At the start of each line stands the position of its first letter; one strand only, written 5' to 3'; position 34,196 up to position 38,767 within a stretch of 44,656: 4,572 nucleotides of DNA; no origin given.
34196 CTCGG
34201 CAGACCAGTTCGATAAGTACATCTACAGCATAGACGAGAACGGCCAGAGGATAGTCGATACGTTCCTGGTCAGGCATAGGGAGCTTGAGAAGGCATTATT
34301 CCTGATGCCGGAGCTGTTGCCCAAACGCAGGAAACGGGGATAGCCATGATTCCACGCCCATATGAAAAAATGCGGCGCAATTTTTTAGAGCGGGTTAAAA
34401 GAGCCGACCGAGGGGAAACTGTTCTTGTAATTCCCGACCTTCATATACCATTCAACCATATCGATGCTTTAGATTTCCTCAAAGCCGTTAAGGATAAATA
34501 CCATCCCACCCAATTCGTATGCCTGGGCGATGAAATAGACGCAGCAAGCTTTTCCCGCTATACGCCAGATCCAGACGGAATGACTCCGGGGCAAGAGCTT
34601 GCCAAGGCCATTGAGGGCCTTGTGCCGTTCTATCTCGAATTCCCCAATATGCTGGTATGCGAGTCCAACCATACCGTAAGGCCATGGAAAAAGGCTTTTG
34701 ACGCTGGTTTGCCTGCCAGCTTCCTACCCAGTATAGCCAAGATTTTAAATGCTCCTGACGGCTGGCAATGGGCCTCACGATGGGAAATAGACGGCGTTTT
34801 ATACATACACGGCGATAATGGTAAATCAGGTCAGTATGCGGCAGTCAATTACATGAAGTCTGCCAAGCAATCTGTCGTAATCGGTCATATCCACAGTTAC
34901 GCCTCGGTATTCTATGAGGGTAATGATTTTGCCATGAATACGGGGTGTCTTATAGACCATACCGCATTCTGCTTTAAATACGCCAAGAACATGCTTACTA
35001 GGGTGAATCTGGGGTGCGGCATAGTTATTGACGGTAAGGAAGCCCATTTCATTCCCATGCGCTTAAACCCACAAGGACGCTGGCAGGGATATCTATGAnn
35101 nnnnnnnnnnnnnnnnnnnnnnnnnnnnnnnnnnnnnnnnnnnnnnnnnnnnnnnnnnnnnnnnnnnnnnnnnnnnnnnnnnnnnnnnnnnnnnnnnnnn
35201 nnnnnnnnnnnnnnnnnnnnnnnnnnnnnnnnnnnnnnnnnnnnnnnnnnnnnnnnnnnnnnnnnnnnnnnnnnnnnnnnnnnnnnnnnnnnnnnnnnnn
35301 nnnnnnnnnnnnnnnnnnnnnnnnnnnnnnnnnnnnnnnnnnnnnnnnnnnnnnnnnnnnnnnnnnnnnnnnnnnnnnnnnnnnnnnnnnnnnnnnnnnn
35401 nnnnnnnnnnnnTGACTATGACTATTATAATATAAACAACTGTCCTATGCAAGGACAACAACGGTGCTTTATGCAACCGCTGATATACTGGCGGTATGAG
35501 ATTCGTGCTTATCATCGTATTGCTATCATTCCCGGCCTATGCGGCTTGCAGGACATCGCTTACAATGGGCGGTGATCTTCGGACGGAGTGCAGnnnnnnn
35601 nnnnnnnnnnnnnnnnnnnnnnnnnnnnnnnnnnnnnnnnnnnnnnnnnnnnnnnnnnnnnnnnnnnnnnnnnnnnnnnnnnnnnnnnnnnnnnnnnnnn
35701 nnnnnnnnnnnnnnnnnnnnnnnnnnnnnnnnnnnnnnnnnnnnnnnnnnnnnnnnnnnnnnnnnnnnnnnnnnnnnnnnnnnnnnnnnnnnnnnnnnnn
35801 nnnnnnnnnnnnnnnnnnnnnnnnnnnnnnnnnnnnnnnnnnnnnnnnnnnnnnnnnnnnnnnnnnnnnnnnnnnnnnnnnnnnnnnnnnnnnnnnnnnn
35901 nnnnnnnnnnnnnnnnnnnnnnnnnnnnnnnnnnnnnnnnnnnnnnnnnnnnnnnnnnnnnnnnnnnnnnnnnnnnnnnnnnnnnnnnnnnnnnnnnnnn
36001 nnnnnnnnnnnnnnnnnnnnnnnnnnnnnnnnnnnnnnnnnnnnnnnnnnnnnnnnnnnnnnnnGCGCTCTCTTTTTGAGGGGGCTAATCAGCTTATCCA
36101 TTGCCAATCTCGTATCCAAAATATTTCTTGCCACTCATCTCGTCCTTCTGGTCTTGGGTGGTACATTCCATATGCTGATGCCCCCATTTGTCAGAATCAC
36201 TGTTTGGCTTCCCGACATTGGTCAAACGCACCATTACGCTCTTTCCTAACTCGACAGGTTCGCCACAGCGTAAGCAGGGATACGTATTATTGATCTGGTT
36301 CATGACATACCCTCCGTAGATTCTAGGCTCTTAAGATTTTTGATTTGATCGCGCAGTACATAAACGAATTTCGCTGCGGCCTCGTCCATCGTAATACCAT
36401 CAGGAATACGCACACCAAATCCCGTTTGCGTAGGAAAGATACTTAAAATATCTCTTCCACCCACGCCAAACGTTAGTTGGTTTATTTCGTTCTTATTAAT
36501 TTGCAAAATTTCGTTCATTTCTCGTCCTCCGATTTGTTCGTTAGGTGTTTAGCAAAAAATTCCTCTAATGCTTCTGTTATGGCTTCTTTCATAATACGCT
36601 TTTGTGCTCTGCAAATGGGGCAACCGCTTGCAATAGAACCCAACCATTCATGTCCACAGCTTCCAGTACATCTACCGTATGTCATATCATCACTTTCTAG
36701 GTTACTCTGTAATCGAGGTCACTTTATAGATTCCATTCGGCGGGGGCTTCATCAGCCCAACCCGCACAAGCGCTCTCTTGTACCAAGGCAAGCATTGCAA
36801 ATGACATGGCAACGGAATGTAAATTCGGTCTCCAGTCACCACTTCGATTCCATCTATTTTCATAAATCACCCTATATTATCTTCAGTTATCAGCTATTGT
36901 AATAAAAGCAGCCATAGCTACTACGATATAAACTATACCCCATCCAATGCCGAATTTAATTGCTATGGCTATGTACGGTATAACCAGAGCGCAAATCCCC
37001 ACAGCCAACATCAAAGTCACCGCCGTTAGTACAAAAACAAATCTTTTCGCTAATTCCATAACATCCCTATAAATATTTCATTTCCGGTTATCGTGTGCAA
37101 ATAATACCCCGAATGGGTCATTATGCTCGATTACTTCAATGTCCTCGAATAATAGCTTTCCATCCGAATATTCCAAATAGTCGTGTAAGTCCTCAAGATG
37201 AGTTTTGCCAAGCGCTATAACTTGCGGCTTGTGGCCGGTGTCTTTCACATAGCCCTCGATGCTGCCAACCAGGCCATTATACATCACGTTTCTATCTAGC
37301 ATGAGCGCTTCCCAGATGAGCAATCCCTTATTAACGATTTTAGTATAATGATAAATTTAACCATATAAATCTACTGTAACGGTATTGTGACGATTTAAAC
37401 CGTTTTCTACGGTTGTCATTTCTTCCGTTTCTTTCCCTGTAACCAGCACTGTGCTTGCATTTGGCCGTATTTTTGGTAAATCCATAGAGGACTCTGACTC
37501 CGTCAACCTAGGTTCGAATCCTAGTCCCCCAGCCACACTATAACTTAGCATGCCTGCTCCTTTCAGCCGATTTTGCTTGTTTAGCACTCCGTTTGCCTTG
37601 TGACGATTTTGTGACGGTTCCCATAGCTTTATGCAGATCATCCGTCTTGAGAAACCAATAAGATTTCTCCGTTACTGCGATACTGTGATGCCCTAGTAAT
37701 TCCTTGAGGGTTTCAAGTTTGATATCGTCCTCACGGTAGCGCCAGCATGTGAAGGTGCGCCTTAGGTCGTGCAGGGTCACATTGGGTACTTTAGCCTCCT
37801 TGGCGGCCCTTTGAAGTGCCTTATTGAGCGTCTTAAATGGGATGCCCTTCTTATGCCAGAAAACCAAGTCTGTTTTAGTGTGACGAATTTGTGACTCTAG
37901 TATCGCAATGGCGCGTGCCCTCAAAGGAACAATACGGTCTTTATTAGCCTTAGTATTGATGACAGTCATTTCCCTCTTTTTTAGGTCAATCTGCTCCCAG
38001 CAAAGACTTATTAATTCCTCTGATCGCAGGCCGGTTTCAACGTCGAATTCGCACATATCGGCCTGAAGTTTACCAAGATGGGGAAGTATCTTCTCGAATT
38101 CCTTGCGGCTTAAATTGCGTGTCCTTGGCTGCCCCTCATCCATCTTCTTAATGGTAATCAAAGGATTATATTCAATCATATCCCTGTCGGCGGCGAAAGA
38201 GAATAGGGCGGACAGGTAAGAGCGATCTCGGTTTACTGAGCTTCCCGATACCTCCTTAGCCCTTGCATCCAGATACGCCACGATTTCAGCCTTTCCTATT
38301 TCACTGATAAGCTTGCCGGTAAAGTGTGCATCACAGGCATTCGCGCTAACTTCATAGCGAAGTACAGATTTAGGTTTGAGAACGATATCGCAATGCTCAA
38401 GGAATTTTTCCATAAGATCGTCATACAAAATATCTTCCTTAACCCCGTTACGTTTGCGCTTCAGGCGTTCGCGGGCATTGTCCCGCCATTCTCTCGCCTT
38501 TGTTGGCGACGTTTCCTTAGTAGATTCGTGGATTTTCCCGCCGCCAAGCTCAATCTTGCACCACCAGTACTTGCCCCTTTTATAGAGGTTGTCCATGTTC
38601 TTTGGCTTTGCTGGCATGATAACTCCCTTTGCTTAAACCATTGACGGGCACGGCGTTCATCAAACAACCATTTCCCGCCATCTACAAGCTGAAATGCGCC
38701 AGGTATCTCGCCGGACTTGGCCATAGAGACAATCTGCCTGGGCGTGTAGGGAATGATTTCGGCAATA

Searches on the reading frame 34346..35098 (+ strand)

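Call 117: search_protein_families(library=phrogs, proteins=[window:34346-35098:+], max_evalue=0.001)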
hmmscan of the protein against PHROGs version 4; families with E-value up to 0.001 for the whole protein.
window:34346-35098:+ (250 aa): 1 family
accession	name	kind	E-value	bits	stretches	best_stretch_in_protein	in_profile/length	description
phrog_221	-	other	1.3e-46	160.5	1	18-246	106-355/367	metallo-phosphoesterase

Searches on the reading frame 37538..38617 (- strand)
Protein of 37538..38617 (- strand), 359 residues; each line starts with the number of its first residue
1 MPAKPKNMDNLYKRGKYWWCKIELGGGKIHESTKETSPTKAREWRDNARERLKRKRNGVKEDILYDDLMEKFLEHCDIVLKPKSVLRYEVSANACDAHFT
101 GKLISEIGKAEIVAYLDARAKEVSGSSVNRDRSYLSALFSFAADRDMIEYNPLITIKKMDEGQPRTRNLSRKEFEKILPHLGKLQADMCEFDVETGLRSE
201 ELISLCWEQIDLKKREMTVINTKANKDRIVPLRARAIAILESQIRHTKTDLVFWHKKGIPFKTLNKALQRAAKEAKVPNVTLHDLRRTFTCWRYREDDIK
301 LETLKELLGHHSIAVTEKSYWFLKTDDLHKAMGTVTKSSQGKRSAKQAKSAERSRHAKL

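Call 117: search_protein_families(library=phrogs, proteins=[window:37538-38617:-], max_evalue=0.001)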
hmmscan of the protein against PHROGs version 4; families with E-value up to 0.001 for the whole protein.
window:37538-38617:- (359 aa): 8 families
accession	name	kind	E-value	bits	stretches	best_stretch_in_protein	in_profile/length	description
phrog_1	-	integration and excision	1.1e-58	201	1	4-320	102-432/611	integrase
phrog_216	-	integration and excision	1.5e-36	127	1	129-337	16-238/301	integrase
phrog_22184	-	unknown function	1.8e-06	28.7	1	40-227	43-251/254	-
phrog_7269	-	integration and excision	2.7e-06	28.2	1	259-333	8-79/89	integrase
phrog_37709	-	unknown function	6.3e-06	27.2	1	129-221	22-112/116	-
phrog_7244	-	integration and excision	1.3e-05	25.5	1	98-232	109-243/263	integrase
phrog_7685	-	integration and excision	0.00019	22.1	1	225-324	126-224/240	integrase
phrog_35951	-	unknown function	0.00035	22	1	265-324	6-63/97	-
